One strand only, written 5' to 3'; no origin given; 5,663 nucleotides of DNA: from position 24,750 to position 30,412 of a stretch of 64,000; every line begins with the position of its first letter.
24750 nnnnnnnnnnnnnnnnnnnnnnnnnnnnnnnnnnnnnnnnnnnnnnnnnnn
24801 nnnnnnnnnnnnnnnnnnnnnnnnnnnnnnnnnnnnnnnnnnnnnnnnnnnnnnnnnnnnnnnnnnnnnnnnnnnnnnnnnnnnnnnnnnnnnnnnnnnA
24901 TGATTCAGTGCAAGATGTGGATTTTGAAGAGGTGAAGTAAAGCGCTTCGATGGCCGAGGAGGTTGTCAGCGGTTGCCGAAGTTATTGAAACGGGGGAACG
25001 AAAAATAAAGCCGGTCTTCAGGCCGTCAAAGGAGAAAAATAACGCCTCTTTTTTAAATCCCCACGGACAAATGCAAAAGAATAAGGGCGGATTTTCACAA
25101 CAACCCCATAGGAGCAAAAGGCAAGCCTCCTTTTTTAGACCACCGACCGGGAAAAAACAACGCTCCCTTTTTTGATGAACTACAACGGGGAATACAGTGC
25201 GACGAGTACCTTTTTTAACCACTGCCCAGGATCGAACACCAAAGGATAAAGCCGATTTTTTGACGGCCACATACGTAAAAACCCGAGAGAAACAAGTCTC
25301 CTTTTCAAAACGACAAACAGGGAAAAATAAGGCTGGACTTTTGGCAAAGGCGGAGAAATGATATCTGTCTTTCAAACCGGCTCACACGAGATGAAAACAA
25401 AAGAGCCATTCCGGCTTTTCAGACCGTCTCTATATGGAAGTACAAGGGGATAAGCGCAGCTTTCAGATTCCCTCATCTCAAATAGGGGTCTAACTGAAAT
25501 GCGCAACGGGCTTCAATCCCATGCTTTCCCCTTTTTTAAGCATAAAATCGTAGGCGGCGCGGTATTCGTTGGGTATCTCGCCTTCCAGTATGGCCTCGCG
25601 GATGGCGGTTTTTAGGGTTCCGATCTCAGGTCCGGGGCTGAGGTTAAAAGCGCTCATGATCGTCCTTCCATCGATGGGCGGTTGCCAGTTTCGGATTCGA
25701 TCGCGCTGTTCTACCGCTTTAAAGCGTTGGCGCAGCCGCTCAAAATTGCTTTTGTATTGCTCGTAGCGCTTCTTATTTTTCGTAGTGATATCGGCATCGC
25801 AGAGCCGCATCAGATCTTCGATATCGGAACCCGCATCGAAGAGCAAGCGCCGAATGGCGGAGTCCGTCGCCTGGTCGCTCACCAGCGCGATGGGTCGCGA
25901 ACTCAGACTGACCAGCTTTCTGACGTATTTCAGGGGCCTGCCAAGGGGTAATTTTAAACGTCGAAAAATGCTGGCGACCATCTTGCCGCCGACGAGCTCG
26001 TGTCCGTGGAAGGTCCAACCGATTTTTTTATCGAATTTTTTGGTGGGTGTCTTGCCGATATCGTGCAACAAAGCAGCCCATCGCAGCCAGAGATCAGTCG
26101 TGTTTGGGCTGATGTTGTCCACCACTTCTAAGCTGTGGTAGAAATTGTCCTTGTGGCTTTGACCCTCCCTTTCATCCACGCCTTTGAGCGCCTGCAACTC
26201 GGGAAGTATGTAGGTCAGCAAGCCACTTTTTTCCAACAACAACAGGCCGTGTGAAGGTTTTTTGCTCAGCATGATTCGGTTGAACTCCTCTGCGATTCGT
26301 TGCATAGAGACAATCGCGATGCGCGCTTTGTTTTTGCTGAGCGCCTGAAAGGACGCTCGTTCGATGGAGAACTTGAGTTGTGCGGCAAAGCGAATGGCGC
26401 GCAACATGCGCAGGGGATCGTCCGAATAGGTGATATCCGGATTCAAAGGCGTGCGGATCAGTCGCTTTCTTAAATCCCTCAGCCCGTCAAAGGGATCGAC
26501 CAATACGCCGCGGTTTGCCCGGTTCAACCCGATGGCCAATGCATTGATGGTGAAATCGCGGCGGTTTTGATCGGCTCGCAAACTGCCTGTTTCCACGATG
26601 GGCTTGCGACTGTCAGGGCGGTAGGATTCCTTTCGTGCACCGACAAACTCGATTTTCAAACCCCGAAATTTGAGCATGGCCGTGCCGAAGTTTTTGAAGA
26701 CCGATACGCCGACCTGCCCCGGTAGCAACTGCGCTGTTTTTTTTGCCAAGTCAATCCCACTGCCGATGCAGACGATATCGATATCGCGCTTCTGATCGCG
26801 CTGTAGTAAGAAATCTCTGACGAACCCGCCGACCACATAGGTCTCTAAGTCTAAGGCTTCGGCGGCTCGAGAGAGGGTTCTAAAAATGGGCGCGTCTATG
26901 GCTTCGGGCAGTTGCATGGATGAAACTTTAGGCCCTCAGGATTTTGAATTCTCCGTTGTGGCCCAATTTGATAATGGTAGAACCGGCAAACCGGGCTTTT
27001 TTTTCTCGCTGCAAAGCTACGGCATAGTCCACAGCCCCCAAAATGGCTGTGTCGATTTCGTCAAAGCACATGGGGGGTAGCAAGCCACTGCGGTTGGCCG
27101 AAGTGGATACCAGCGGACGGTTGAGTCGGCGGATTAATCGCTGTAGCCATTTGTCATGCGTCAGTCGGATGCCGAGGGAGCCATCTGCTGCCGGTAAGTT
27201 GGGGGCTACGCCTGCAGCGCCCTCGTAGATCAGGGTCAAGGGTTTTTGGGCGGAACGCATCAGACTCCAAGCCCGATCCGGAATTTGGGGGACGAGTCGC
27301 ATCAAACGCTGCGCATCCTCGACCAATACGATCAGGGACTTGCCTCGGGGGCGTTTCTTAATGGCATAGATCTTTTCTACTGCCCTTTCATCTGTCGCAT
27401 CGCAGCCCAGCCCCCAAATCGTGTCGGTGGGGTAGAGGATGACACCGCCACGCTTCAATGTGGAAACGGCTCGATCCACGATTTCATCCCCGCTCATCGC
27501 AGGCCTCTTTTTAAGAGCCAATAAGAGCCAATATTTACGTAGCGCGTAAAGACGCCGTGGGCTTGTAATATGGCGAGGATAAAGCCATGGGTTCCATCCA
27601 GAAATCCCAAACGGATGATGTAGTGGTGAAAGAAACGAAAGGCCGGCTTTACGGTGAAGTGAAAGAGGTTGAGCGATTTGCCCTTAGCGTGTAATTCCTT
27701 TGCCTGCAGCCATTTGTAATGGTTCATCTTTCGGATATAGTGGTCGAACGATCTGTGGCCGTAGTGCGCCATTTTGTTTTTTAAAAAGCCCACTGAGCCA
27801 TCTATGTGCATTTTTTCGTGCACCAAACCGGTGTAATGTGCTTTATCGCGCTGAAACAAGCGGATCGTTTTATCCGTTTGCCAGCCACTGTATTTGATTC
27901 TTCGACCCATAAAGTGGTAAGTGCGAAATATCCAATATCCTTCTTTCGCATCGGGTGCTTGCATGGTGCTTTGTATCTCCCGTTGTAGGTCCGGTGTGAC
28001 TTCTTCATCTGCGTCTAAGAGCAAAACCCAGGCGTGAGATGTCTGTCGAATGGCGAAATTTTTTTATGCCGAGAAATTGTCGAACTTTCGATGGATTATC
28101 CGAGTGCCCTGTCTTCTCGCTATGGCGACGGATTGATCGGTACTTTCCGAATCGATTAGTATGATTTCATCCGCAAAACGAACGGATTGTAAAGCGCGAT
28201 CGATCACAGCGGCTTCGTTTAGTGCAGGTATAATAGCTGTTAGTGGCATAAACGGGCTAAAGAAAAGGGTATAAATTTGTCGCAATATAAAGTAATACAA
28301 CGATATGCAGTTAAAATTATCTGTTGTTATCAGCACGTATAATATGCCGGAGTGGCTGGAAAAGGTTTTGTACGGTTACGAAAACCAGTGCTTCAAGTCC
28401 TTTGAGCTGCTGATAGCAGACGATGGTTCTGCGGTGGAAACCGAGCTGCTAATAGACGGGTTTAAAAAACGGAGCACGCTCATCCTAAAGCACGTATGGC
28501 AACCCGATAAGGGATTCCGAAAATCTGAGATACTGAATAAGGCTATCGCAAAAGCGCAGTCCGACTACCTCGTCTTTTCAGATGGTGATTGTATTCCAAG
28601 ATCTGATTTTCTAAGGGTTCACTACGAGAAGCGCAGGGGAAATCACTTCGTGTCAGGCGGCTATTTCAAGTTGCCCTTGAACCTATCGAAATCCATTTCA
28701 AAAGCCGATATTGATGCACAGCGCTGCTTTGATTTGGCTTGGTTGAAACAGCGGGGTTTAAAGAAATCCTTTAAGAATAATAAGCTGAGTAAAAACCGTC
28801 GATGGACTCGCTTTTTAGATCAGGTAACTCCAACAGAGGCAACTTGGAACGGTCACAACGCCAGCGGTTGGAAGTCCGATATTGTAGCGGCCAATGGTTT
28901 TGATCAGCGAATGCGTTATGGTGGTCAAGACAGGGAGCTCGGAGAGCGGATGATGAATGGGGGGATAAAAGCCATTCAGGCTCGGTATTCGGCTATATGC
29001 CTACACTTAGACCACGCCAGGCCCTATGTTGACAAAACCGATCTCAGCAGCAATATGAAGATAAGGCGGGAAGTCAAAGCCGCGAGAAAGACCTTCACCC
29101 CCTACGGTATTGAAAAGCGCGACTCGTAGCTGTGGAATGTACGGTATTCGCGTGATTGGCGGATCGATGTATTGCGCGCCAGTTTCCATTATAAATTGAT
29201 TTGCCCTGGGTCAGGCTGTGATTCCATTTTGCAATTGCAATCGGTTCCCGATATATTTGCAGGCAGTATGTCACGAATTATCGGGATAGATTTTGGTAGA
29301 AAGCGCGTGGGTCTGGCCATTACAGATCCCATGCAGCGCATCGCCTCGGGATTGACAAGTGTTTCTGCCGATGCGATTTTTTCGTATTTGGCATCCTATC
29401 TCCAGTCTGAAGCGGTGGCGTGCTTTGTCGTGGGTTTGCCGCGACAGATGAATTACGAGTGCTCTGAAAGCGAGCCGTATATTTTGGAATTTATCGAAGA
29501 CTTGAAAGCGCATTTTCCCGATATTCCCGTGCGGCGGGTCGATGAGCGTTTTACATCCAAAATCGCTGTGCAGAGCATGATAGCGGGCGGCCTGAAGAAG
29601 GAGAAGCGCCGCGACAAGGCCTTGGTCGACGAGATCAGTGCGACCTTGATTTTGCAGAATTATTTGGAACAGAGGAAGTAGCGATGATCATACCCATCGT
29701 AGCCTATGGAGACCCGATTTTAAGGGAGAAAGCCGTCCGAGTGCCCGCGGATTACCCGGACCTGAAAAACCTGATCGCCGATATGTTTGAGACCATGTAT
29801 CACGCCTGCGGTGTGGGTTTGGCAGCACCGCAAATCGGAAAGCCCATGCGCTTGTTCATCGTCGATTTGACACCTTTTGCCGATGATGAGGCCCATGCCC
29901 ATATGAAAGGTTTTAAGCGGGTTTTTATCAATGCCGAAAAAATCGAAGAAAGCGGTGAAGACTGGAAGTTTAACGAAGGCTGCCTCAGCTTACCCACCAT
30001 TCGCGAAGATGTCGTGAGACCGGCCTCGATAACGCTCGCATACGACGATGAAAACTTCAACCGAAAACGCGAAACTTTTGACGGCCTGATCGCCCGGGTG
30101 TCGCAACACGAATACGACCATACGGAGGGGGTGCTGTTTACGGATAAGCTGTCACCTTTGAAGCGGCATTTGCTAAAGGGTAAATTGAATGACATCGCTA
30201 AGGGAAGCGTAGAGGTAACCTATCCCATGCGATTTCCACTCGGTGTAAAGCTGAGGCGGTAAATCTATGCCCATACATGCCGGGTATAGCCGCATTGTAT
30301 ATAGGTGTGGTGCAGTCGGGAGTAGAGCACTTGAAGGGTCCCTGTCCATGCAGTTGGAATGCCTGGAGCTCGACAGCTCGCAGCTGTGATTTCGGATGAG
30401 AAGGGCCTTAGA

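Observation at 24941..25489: Array of ~12 degenerate ~40-bp units downstream of dnaK: type locus of a dispersed intergenic repeat family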

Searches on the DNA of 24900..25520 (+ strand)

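Call 69: search_rna_families(source=window, start=24900, end=25520, threshold=evalue, max_evalue=5)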
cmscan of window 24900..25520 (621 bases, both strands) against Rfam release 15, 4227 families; matches with E-value up to 5: 2.
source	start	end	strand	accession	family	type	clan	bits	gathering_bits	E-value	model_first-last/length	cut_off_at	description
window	24995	25059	-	RF02454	ncr982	Gene; sRNA;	-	19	50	4.7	1-79/79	no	Bacillus sRNA ncr982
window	25026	25211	-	RF02156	NPPA-AS1_1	Gene; lncRNA;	-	13.6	45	4.7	1-176/176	no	NPPA antisense RNA 1 conserved region 1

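Call 94: search_dna_similar(query=window:24941-25489:+, collection=plasmids, mode=distant, max_rows=8)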
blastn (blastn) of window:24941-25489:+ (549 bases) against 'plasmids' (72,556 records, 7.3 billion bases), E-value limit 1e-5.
No match.

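Call 95: search_dna_similar(query=window:24941-25489:+, collection=phages, mode=distant, max_rows=8)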
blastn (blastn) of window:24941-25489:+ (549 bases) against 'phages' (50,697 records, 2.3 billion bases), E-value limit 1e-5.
No match.

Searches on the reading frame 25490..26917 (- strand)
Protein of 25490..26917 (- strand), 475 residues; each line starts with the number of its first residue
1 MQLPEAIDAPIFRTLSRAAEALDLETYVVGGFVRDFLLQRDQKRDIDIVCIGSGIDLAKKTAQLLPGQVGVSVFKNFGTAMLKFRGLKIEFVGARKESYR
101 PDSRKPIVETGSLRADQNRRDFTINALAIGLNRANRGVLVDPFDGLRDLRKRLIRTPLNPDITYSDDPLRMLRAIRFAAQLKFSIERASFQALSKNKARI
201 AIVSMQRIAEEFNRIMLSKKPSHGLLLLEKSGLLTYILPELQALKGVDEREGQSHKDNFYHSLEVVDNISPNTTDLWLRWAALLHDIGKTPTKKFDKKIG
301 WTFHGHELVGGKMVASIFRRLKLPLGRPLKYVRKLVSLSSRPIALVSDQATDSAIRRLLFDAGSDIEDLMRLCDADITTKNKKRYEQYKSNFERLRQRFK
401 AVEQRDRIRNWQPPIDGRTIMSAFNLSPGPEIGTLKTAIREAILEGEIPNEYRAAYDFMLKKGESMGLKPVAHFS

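Call 12: find_related_loci(query=window:25490-26917:-, collection=genome_contigs, flank=10000)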
Query window:25490-26917:- (475 aa) in genome_contigs; peptide patterns used: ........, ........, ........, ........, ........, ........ (x = any residue, [..] = any of these).
313 stretches matched a pattern; 165 encode a relative of the query (tblastn E <= 1e-3); the best 80 are kept; 80 distinct loci.
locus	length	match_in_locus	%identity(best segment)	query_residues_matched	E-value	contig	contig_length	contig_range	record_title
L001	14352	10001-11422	86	1-474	0e+0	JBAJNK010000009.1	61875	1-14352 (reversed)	MAG: Flavobacteriales bacterium isolate MAG2-Ocu2016 MAG-Ocu-2-k141-213833, whole genome shotgun sequence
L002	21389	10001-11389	65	6-469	0e+0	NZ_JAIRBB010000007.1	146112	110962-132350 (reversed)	Aequorivita xiaoshiensis strain F64183 scaffold_7_length=146113, whole genome shotgun sequence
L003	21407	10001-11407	64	1-469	0e+0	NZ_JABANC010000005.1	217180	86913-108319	Hanstruepera ponticola strain MM-14 NODE_5_length_217180_cov_80.228841, whole genome shotgun sequence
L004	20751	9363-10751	65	6-469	0e+0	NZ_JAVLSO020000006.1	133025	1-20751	Aequorivita sediminis strain F6058 scaffold_6_length=133026, whole genome shotgun sequence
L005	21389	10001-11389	65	6-469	0e+0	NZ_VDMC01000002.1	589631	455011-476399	Aequorivita sinensis strain S1-10 R20_NDMS06860.contig00002, whole genome shotgun sequence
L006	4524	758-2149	65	6-470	0e+0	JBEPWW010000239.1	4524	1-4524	MAG: Salinimicrobium sp. isolate 01_S196.semibin_refined.143_sub NODE_19074_length_4524_cov_1.470093, whole genome shotg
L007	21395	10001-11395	65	5-469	0e+0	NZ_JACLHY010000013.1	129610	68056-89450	Arenibacter arenosicollis strain BSSL-BM3 13, whole genome shotgun sequence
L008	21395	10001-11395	65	5-469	0e+0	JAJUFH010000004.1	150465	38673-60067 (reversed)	MAG: Sinomicrobium sp. isolate bin6 k141_620128_length_150465_cov_36.3564, whole genome shotgun sequence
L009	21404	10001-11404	65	5-472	0e+0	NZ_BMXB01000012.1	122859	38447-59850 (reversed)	Salinimicrobium marinum strain KCTC 12719 sequence12, whole genome shotgun sequence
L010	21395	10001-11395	65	5-469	0e+0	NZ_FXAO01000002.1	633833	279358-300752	Arenibacter troitsensis strain DSM 19835, whole genome shotgun sequence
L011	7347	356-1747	65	5-468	0e+0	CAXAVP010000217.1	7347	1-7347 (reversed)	MAG TPA_asm: uncultured Arenibacter sp. isolate ERR2752157_metabat2_76 genome assembly, contig: ERZ2772491.6760, whole g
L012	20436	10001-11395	65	5-469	0e+0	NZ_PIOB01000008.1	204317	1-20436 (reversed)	Arenibacter hampyeongensis strain JCM 17788 contig8, whole genome shotgun sequence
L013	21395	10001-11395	65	5-469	0e+0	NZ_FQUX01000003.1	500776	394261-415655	Arenibacter palladensis strain DSM 17539, whole genome shotgun sequence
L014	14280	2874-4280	63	1-470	0e+0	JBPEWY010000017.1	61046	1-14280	MAG: Flavobacteriaceae bacterium isolate MAG10 MAG10_MAG10_17, whole genome shotgun sequence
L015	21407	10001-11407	62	1-469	0e+0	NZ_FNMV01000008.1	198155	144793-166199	Flavobacterium degerlachei strain DSM 15718, whole genome shotgun sequence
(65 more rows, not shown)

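Call 30: search_protein_families(library=pfam, proteins=[window:25490-26917:-])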
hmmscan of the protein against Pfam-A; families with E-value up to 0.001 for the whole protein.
window:25490-26917:- (475 aa): 4 families
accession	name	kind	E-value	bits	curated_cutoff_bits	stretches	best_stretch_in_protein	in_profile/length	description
PF01743.26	PolyA_pol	-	2.1e-23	83.5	23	1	26-155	1-126/126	Poly A polymerase head domain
PF12627.12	PolyA_pol_RNAbd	-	7.7e-18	64.5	22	1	183-243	2-62/64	Probable RNA and SrmB- binding site of polymerase A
PF01966.28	HD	-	3.2e-09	37.5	22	1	259-342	2-88/116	HD domain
PF13735.12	tRNA_NucTran2_2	-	7.7e-06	26.4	27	1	387-456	80-146/149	tRNA nucleotidyltransferase domain 2 putative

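Call 32: find_encoding_contigs(protein=window:25490-26917:-, flank=10000, max_places=6)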
Protein window:25490-26917:- (475 aa): 2 contigs read that carry it; 1 place shown.
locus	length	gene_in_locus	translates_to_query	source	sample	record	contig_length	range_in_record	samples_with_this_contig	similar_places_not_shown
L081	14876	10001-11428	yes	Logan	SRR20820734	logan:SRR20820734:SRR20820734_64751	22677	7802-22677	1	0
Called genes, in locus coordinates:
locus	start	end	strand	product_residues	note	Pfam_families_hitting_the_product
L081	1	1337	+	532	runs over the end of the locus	PF20154:LNT_N, PF00795:CN_hydrolase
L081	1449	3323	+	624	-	PF01566:Nramp, PF00582:Usp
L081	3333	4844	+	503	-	-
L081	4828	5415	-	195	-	PF12710:HAD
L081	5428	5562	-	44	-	-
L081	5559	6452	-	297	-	PF01040:UbiA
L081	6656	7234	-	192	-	PF01327:Pep_deformylase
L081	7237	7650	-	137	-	PF03652:RuvX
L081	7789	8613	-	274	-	PF00535:Glycos_transf_2, PF10111:Glyco_tranf_2_2 (weak)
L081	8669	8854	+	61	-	PF00535:Glycos_transf_2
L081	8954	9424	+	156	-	-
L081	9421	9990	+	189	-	PF01300:Sua5_yciO_yrdC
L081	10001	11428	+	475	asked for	PF01743:PolyA_pol, PF12627:PolyA_pol_RNAbd, PF01966:HD, PF13735:tRNA_NucTran2_2 (weak)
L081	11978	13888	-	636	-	PF00012:HSP70, PF06723:MreB_Mbl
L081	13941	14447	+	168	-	-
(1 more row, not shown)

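Call 43: find_homologous_proteins(query=window:25490-26917:-, max_evalue=1e-100)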
Query window:25490-26917:- (475 aa): 8000 proteins with E <= 1e-100 among 8000 candidates; the best 120 are listed.
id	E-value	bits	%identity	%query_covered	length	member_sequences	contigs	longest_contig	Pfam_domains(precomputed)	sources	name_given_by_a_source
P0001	0.0e+0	1057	100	100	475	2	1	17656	PF01743.27,PF12627.13,PF01966.29,PF13735.13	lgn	-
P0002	7.2e-264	894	84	99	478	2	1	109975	PF01743.27,PF12627.13,PF01966.29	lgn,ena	-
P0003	9.7e-246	834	78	99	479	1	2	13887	PF01743.27,PF12627.13,PF01966.29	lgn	-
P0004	3.0e-238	809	75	100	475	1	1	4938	PF01743.27,PF12627.13,PF01966.29,PF05153.22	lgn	-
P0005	2.8e-208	710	65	99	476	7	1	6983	PF01743.27,PF12627.13,PF01966.29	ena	-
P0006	6.0e-208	709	66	98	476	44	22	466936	PF01743.27,PF12627.13,PF01966.29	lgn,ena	-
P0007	1.0e-207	709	66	99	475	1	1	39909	PF01743.27,PF12627.13,PF01966.29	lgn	-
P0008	6.1e-207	706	64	100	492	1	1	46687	PF01743.27,PF12627.13,PF01966.29,PF13735.13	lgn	-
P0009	6.8e-207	706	65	99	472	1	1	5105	PF01743.27,PF12627.13,PF01966.29,PF13735.13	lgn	-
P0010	2.3e-206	704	65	99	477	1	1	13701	PF01743.27,PF12627.13,PF01966.29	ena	-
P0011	2.9e-206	704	65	99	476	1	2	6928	PF01743.27,PF12627.13,PF01966.29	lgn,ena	-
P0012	3.2e-206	704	65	98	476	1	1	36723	PF01743.27,PF12627.13,PF01966.29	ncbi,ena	-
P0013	3.7e-206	703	65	99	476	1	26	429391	PF01743.27,PF12627.13,PF01966.29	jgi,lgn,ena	-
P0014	3.9e-206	703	65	99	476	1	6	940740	PF01743.27,PF12627.13,PF01966.29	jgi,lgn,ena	-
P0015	6.4e-206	703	65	99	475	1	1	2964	PF01743.27,PF12627.13,PF01966.29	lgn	-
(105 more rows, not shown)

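Call 44: find_encoding_contigs(protein=P0002, flank=10000, max_places=3)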
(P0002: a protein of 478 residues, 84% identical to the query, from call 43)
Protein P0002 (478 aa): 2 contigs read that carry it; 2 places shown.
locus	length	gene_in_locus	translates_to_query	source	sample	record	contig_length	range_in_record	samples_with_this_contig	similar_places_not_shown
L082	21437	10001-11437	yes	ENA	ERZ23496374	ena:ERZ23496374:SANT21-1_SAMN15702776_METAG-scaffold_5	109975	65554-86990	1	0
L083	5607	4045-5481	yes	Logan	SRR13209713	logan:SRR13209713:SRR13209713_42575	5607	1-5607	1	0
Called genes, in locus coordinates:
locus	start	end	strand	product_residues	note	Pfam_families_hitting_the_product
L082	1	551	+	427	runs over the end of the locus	PF01225:Mur_ligase (weak), PF08245:Mur_ligase_M, PF02875:Mur_ligase_C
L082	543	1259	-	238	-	PF01066:CDP-OH_P_transf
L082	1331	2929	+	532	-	PF20154:LNT_N, PF00795:CN_hydrolase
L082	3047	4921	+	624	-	PF01566:Nramp, PF00582:Usp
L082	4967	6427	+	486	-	-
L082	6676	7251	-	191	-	PF01327:Pep_deformylase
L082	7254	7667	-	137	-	PF03652:RuvX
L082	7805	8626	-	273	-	PF00535:Glycos_transf_2, PF10111:Glyco_tranf_2_2 (weak)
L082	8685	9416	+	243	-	PF00535:Glycos_transf_2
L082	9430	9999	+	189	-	PF01300:Sua5_yciO_yrdC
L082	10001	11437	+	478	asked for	PF01743:PolyA_pol, PF12627:PolyA_pol_RNAbd, PF01966:HD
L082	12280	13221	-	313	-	PF00126:HTH_1, PF03466:LysR_substrate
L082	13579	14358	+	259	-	PF01553:Acyltransferase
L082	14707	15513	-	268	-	PF00557:Peptidase_M24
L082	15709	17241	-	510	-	PF01676:Metalloenzyme, PF06415:iPGM_N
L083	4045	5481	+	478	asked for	PF01743:PolyA_pol, PF12627:PolyA_pol_RNAbd, PF01966:HD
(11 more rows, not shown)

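Call 45: find_encoding_contigs(protein=P0003, flank=10000, max_places=3)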
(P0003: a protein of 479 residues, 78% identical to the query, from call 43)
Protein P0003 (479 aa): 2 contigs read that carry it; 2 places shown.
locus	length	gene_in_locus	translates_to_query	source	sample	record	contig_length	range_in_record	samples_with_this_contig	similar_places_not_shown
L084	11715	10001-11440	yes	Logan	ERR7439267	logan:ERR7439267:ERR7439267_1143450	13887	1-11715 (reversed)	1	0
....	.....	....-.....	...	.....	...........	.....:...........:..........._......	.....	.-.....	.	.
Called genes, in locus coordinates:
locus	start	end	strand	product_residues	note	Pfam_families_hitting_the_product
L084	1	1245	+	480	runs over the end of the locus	-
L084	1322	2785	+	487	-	-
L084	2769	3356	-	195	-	PF00702:Hydrolase (faint), PF12710:HAD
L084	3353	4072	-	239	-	PF00106:adh_short, PF13561:adh_short_C2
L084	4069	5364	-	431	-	PF01565:FAD_binding_4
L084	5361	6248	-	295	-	PF01040:UbiA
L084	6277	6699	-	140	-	PF18347:DUF5606, PF21186:DUF6852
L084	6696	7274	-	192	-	PF01327:Pep_deformylase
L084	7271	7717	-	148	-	PF03652:RuvX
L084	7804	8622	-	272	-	PF00535:Glycos_transf_2, PF10111:Glyco_tranf_2_2 (weak)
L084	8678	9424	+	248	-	PF00535:Glycos_transf_2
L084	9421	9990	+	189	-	PF01300:Sua5_yciO_yrdC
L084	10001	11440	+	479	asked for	PF01743:PolyA_pol, PF12627:PolyA_pol_RNAbd, PF01966:HD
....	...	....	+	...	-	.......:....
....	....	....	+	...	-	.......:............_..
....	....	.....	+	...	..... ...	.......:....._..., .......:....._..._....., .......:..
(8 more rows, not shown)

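Call 46: find_encoding_contigs(protein=P0004, flank=10000, max_places=3)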
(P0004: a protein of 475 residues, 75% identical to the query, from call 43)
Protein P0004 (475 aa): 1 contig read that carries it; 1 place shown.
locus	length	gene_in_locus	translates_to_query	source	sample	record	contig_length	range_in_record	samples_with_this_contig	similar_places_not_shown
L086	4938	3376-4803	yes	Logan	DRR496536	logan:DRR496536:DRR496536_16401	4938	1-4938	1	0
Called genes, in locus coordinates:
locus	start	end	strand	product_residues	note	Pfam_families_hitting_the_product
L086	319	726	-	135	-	PF18347:DUF5606, PF21186:DUF6852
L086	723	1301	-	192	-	PF01327:Pep_deformylase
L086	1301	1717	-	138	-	PF03652:RuvX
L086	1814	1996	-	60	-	-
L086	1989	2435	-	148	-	-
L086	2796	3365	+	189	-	PF01300:Sua5_yciO_yrdC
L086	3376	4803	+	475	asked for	PF01743:PolyA_pol, PF12627:PolyA_pol_RNAbd, PF05153:MIOX (weak), PF01966:HD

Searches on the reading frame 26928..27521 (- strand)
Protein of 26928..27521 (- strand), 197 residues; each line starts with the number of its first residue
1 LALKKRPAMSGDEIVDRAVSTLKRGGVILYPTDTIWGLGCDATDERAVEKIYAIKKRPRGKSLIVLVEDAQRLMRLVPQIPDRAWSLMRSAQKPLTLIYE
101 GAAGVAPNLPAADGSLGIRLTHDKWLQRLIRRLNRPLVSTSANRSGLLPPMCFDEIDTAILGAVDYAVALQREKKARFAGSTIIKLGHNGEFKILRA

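Call 75: search_protein_families(library=pfam, proteins=[window:26928-27521:-])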
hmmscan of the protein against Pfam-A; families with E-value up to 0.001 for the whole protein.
window:26928-27521:- (197 aa): 1 family
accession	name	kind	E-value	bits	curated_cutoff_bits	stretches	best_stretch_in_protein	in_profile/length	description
PF01300.24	Sua5_yciO_yrdC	-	5.9e-42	143.6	25.1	1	21-196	2-176/178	Telomere recombination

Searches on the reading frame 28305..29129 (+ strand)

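Call 75: search_protein_families(library=pfam, proteins=[window:28305-29129:+])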
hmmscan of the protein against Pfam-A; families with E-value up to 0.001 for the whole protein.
window:28305-29129:+ (274 aa): 3 families
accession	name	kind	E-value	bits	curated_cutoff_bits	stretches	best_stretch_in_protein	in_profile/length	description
PF00535.33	Glycos_transf_2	-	1.3e-15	58.2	23.3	1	6-109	1-102/168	Glycosyl transferase family 2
PF10111.15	Glyco_tranf_2_2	-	3.3e-07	30.5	27.3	1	6-103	1-99/276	Glycosyltransferase like family 2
PF13641.12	Glyco_tranf_2_3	-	0.00093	19.7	27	0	5-105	3-106/230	Glycosyltransferase like family 2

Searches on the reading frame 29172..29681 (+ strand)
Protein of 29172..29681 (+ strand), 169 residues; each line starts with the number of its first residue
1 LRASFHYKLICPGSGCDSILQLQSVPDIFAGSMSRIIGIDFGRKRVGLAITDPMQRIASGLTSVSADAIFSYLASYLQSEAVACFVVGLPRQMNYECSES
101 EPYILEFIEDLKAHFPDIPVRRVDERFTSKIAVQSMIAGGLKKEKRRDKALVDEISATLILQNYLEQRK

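Call 75: search_protein_families(library=pfam, proteins=[window:29172-29681:+])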
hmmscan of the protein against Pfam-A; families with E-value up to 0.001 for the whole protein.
window:29172-29681:+ (169 aa): 1 family
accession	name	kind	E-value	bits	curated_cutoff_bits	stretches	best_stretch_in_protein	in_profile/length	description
PF03652.20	RuvX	-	1.7e-33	116.2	29.2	1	35-167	2-134/134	Holliday junction resolvase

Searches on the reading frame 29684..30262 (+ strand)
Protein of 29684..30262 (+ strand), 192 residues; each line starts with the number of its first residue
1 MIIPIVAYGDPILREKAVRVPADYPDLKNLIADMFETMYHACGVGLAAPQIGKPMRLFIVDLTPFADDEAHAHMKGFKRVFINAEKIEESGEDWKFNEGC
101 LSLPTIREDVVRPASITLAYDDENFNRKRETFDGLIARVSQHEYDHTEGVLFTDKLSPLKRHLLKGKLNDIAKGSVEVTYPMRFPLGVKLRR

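Call 75: search_protein_families(library=pfam, proteins=[window:29684-30262:+])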
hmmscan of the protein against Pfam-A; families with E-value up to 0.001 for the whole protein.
window:29684-30262:+ (192 aa): 1 family
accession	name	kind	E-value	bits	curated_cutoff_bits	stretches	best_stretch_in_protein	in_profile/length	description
PF01327.26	Pep_deformylase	-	9.9e-49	165.4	22.8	1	4-161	3-155/156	Polypeptide deformylase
